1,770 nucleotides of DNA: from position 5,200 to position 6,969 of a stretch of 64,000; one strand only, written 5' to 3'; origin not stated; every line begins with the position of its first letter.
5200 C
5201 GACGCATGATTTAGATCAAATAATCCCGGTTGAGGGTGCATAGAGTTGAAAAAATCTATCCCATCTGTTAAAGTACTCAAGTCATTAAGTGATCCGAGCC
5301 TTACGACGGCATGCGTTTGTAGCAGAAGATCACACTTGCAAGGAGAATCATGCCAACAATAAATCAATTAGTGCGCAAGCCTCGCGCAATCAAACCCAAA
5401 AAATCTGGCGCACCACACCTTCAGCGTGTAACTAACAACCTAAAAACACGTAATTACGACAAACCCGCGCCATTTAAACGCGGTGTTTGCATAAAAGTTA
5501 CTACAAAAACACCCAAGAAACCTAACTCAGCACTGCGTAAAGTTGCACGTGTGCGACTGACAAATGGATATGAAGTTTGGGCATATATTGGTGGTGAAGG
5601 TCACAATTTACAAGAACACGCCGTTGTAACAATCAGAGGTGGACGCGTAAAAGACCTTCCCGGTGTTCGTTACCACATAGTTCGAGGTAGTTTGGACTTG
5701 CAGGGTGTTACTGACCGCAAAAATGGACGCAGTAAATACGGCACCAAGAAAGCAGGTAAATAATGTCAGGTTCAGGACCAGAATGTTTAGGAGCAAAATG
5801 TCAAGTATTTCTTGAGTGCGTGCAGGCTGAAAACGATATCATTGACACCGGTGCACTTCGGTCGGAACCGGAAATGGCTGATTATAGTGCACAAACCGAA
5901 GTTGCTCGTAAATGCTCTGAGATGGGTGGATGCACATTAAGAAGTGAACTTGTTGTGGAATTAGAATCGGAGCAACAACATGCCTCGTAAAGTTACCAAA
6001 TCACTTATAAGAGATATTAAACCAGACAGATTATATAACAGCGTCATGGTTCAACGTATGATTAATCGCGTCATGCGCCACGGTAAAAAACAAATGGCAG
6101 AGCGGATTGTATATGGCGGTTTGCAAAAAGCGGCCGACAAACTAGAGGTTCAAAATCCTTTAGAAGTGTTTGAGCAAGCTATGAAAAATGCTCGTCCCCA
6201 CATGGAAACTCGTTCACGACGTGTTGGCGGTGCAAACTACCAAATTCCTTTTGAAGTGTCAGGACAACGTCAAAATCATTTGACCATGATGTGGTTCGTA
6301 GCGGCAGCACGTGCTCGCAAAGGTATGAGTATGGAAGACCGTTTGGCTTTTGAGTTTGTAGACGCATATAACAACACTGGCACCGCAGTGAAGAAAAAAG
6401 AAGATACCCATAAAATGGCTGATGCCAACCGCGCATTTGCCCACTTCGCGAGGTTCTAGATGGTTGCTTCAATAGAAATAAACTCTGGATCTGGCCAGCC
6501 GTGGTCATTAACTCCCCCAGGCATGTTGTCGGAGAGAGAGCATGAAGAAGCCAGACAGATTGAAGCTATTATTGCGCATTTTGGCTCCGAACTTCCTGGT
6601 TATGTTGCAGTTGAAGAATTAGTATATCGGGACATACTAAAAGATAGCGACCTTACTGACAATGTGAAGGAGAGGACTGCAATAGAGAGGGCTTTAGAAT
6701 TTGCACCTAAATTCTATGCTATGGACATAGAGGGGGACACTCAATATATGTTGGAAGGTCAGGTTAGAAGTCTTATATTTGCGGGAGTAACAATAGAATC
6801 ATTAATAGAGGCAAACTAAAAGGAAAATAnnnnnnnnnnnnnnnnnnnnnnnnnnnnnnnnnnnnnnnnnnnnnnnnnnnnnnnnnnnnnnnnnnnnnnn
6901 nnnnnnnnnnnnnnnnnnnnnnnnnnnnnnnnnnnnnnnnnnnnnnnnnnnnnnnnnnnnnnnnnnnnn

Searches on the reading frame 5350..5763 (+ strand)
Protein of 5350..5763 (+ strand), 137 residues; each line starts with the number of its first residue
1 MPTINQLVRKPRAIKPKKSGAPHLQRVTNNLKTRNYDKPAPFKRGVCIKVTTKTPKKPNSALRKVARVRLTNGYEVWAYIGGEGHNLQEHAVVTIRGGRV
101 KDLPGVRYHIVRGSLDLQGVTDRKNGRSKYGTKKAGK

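Call 27: find_encoding_contigs(protein=window:5350-5763:+, flank=6000, max_places=10)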
Protein window:5350-5763:+ (137 aa): 1 contig read that carries it; 1 place shown.
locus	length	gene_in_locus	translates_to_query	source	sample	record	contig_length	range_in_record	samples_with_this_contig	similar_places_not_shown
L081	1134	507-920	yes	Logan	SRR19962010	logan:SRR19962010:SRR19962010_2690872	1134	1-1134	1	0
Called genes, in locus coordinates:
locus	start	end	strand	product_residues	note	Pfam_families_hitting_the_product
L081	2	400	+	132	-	?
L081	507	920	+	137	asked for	PF00164:Ribosom_S12_S23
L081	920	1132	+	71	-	?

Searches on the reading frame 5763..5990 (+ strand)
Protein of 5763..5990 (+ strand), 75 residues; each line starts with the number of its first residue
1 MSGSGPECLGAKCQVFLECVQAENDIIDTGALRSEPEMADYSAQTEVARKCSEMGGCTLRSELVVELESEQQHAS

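Call 5: search_protein_families(library=pfam, proteins=[window:5763-5990:+], max_evalue=1)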
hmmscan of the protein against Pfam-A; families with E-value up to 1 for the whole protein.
window:5763-5990:+ (75 aa): 0 families

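Call 39: find_homologous_proteins(query=window:5763-5987:+, max_evalue=0.01)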
Query window:5763-5987:+ (75 aa): 1 proteins with E <= 0.01 among 1 candidates.
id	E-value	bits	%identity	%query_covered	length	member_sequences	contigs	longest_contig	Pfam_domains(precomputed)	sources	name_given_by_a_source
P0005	8.9e-42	157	100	100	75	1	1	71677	-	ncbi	-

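Call 40: search_protein_families(library=ncbifam, proteins=[window:5763-5987:+], max_evalue=1)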
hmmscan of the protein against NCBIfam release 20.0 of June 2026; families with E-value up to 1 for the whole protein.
window:5763-5987:+ (75 aa): 2 families
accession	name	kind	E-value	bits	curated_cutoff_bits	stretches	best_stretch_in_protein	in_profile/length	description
TIGR01496.1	DHPS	equivalog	0.021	14.5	162.6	1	17-49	30-62/258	dihydropteroate synthase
NF000295.1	Sul2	exception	0.15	11.8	575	1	23-52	41-70/271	sulfonamide-resistant dihydropteroate synthase Sul2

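Call 41: search_protein_families(library=phrogs, proteins=[window:5763-5987:+], max_evalue=1)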
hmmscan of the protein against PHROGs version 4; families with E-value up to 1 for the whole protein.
window:5763-5987:+ (75 aa): 1 family
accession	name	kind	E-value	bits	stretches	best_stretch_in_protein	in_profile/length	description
phrog_27335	-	unknown function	0.21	11.9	1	20-49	38-67/271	-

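Call 42: search_protein_families(library=padloc, proteins=[window:5763-5987:+], max_evalue=1)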
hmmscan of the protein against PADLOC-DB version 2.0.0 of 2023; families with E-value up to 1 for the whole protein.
window:5763-5987:+ (75 aa): 0 families

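Call 57: search_solved_structures(query=window:5763-5987:+, max_evalue=1)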
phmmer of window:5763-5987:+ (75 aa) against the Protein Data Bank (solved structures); distinct sequences matched with E-value up to 1: 1.
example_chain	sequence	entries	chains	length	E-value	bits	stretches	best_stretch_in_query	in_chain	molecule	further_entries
7s2j_A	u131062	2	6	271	0.53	14.1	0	24-54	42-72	Sul2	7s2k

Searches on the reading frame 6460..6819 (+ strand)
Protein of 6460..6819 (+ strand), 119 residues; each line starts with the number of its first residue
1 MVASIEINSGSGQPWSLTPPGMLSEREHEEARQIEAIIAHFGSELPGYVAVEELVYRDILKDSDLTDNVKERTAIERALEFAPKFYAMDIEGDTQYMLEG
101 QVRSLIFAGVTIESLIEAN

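Call 5: search_protein_families(library=pfam, proteins=[window:6460-6819:+], max_evalue=1)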
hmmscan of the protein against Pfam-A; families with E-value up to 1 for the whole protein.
window:6460-6819:+ (119 aa): 0 families

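Call 10: find_homologous_proteins(query=window:6460-6816:+, max_evalue=0.001)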
Query window:6460-6816:+ (119 aa): 1 proteins with E <= 0.001 among 7 candidates.
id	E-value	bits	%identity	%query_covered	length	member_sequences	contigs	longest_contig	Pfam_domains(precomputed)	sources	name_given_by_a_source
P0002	5.4e-70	251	100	100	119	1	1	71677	-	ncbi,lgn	-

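Call 40: search_protein_families(library=ncbifam, proteins=[window:6460-6816:+], max_evalue=1)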
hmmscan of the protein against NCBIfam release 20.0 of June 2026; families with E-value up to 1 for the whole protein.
window:6460-6816:+ (119 aa): 0 families

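Call 41: search_protein_families(library=phrogs, proteins=[window:6460-6816:+], max_evalue=1)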
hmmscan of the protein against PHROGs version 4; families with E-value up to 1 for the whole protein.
window:6460-6816:+ (119 aa): 0 families

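Call 42: search_protein_families(library=padloc, proteins=[window:6460-6816:+], max_evalue=1)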
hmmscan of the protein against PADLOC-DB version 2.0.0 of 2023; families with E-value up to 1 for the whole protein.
window:6460-6816:+ (119 aa): 1 family
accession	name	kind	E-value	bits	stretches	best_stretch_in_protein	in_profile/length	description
PDLC01798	CARF1--CARF_HEPN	-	0.033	11.2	1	65-111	63-110/396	-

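Call 46: predict_structure(protein=window:6460-6816:+)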
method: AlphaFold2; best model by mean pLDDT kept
length: 119 residues; sequences in the alignment: 1
mean_pLDDT: 37.9   pTM: 0.25
mean pLDDT of the five models: 37.9, 35.4, 35.0, 34.4, 32.4
residues with pLDDT >= 90: 0; 70-90: 0; 50-70: 4; < 50: 115
segments of 3 or more residues with pLDDT < 50: 1-23, 26-28, 33-119
pLDDT, mean of each block of 10 residues (from residue 1): 38 41 49 47 34 32 42 42 35 33 31 31
secondary structure, 60 per line:
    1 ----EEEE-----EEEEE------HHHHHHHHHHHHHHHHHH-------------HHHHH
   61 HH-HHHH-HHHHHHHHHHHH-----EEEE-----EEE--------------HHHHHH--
elements in order: E5-8 E14-18 H25-42 H56-62 H64-67 H69-80 E86-89 E95-97 H112-117

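Call 56: search_solved_structures(query=window:6460-6816:+, max_evalue=1)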
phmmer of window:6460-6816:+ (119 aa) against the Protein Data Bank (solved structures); distinct sequences matched with E-value up to 1: 0.

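Call 70: find_related_loci(query=window:6460-6816:+, collection=viral_contigs, flank=3000)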
Query window:6460-6816:+ (119 aa) in viral_contigs; peptide patterns used: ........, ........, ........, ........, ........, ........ (x = any residue, [..] = any of these).
9 stretches matched a pattern, but none encodes a relative of the query by tblastn (E <= 1e-3).
